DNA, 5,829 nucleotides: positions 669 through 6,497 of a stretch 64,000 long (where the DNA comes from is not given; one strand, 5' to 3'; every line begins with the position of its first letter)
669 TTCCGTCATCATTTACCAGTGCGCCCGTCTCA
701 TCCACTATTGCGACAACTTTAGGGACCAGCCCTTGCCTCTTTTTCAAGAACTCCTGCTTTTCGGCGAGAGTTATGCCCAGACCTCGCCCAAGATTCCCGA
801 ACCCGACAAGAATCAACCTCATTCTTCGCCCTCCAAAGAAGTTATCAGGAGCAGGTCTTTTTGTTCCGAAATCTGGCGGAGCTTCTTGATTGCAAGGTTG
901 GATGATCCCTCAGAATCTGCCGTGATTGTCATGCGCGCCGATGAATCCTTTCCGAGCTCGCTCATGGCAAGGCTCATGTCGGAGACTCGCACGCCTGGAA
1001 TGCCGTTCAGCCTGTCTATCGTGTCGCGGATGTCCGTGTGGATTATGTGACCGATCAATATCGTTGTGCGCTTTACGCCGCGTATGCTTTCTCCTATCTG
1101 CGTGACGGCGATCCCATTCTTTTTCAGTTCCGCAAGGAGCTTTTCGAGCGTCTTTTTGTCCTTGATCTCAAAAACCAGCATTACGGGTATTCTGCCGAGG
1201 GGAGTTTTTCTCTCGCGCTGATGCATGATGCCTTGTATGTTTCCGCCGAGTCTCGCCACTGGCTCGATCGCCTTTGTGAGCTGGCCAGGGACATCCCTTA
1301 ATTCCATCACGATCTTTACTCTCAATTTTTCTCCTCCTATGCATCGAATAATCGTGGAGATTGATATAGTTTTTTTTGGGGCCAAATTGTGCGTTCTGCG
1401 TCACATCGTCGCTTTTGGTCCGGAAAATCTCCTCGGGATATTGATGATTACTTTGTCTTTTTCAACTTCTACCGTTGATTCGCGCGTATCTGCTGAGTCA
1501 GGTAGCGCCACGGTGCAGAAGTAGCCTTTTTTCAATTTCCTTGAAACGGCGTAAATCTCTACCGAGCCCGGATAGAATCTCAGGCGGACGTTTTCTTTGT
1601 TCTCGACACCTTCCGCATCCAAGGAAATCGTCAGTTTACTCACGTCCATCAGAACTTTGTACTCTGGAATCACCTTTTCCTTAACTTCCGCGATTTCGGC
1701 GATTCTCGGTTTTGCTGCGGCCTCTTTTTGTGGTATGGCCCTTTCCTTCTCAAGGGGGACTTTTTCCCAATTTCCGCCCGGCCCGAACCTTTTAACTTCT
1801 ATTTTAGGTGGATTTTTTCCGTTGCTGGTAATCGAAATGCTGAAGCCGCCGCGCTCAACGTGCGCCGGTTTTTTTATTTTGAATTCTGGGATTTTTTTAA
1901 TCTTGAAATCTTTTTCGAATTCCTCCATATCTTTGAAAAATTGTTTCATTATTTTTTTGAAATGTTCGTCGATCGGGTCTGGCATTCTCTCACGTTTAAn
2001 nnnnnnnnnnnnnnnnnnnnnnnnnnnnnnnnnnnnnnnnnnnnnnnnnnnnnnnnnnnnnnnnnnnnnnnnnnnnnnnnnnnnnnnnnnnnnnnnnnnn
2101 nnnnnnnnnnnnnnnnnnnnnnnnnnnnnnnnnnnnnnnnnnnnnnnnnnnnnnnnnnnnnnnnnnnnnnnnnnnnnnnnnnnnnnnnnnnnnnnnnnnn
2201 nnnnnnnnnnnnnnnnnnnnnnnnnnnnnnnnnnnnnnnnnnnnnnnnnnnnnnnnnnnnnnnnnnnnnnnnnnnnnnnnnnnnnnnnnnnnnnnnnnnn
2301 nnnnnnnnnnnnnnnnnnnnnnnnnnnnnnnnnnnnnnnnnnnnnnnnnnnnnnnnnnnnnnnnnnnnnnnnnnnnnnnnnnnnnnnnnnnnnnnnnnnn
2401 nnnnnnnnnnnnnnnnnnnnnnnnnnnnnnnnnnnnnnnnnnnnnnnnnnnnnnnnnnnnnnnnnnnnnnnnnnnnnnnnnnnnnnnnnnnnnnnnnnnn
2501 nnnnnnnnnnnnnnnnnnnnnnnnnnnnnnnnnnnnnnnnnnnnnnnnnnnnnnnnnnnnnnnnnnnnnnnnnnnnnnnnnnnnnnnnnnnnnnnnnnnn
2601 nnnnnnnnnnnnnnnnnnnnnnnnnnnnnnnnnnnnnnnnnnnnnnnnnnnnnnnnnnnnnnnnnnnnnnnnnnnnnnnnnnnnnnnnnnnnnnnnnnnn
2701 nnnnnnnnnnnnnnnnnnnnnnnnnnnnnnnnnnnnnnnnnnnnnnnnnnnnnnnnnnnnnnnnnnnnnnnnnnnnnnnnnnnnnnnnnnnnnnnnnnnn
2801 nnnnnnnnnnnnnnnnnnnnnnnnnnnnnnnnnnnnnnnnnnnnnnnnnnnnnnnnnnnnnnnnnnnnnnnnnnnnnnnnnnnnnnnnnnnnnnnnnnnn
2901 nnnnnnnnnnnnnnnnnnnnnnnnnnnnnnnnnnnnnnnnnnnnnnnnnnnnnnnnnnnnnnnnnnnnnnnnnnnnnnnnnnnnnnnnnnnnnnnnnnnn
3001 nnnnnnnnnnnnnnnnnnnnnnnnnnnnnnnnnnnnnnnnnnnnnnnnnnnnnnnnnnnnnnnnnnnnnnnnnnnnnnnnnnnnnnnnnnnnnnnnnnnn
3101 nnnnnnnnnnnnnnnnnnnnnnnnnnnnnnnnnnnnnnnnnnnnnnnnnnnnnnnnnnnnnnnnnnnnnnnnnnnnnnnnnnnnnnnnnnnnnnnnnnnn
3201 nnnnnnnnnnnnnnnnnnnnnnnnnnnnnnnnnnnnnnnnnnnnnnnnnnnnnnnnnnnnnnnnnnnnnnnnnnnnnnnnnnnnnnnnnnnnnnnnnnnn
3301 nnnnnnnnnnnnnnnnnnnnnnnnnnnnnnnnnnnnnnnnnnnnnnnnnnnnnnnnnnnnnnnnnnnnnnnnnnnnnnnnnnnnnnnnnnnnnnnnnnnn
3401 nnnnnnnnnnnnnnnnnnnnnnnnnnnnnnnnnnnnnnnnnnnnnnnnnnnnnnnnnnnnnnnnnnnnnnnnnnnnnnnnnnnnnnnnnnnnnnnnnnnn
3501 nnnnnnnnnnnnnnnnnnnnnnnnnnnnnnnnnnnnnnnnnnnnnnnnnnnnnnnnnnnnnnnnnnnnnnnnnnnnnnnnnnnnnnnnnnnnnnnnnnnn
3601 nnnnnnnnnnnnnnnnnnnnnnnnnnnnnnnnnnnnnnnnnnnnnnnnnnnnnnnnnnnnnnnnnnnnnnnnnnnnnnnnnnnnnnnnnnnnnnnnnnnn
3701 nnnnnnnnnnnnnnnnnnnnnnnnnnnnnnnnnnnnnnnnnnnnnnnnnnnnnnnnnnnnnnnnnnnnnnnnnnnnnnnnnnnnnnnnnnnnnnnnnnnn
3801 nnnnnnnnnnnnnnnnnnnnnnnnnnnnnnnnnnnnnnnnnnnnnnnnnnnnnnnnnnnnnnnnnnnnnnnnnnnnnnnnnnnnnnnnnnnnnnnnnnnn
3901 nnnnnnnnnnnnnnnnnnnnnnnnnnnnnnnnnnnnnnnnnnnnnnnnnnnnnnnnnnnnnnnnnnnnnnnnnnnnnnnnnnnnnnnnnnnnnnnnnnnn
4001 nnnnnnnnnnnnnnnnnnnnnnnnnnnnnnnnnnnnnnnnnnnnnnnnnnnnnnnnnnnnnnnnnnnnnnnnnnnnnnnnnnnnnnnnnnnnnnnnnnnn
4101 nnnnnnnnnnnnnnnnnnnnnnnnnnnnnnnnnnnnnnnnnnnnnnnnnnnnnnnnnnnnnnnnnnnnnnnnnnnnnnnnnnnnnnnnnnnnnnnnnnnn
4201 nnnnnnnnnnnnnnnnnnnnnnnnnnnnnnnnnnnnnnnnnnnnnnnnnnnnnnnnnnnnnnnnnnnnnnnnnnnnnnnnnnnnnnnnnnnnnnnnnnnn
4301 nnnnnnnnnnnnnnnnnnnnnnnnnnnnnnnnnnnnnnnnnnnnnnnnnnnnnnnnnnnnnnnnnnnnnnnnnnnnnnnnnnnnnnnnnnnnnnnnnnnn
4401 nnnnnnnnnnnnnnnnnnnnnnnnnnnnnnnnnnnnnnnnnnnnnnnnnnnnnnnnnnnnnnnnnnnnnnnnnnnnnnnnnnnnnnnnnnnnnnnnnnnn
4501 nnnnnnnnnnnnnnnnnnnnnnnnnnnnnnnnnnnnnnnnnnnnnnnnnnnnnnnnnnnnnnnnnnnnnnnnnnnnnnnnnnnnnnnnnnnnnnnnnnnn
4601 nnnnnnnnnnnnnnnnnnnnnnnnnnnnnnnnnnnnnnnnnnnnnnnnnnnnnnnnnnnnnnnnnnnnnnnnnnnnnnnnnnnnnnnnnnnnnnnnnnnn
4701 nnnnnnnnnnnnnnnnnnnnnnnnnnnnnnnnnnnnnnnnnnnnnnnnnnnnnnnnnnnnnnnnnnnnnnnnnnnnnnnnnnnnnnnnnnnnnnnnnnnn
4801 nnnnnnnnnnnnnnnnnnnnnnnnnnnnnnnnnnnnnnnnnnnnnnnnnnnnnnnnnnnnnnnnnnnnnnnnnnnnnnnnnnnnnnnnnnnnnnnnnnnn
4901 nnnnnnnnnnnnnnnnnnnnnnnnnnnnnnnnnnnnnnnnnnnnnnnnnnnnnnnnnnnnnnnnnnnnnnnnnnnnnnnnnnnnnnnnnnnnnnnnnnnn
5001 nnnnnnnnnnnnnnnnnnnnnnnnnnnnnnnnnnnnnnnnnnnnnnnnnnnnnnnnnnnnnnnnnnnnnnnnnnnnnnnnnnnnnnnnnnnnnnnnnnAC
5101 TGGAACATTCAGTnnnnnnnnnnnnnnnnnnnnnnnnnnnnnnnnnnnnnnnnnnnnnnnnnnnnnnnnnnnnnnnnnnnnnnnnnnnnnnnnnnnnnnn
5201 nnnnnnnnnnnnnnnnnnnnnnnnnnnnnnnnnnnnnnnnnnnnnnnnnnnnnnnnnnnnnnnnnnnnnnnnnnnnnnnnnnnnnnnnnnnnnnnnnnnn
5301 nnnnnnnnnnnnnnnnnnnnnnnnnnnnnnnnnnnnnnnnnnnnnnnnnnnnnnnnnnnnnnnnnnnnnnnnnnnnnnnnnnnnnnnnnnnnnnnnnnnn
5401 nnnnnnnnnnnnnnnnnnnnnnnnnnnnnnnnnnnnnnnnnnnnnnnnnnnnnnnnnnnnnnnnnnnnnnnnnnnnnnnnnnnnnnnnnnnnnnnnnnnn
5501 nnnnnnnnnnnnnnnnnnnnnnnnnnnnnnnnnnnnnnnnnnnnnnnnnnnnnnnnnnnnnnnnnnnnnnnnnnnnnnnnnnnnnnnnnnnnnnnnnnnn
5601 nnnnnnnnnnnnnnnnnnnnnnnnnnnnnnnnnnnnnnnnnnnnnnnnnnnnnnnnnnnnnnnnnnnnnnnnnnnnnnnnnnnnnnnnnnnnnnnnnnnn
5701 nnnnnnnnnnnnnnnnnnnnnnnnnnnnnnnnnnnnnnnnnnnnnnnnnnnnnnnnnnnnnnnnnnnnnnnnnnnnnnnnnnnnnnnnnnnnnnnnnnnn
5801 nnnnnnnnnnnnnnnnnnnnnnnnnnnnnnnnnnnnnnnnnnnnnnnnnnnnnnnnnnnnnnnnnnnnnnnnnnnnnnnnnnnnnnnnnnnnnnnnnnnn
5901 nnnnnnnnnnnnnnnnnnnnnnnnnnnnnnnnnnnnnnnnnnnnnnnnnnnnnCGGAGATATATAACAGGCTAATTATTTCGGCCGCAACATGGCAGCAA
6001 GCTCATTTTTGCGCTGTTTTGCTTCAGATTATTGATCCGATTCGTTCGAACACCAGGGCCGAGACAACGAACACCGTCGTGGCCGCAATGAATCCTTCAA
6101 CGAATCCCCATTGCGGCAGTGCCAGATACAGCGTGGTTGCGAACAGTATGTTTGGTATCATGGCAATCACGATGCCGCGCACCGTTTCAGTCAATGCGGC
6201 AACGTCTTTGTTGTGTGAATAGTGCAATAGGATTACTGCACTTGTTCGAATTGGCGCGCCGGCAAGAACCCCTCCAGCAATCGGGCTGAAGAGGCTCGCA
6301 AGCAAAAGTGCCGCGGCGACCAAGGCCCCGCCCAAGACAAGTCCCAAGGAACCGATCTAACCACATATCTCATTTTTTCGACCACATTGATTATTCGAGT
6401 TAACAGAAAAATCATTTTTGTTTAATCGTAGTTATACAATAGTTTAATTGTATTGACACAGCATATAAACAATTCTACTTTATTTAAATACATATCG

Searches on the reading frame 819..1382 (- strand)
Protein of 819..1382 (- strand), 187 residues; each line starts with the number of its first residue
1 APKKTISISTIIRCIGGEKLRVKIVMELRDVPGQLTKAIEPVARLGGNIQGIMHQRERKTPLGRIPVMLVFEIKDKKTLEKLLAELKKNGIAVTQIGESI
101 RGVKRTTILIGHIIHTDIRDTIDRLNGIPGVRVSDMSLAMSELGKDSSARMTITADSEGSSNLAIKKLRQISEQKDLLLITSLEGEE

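Call 31: search_protein_families(library=pfam, proteins=[window:819-1382:-], max_evalue=0.001)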
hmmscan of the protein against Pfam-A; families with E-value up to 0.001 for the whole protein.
window:819-1382:- (187 aa): 3 families
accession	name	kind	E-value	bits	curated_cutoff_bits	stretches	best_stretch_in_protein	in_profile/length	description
PF01842.31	ACT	-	6e-07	29.6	27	1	24-89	3-64/66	ACT domain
PF22629.2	ACT_AHAS_ss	-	5.1e-06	27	27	0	28-88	5-61/67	AHAS small subunit-like ACT domain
PF13291.12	ACT_4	-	0.00063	20.8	27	0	19-88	4-71/80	ACT domain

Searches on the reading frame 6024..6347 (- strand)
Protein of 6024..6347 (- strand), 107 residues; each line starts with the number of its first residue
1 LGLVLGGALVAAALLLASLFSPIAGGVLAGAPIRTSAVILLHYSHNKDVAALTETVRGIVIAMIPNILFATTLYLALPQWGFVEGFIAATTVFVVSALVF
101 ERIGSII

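Call 9: search_protein_families(library=pfam, proteins=[window:6024-6344:-], max_evalue=0.01)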
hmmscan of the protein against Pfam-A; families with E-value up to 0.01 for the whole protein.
window:6024-6344:- (106 aa): 1 family
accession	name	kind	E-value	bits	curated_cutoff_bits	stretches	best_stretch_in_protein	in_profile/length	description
PF11345.13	DUF3147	-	5.1e-05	24.1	23.6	1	3-99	6-106/111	Protein of unknown function (DUF3147)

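Call 15: find_encoding_contigs(protein=window:6024-6347:-, flank=10000, max_places=10)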
Protein window:6024-6347:- (107 aa): no gene with exactly this product is on record in the collection.
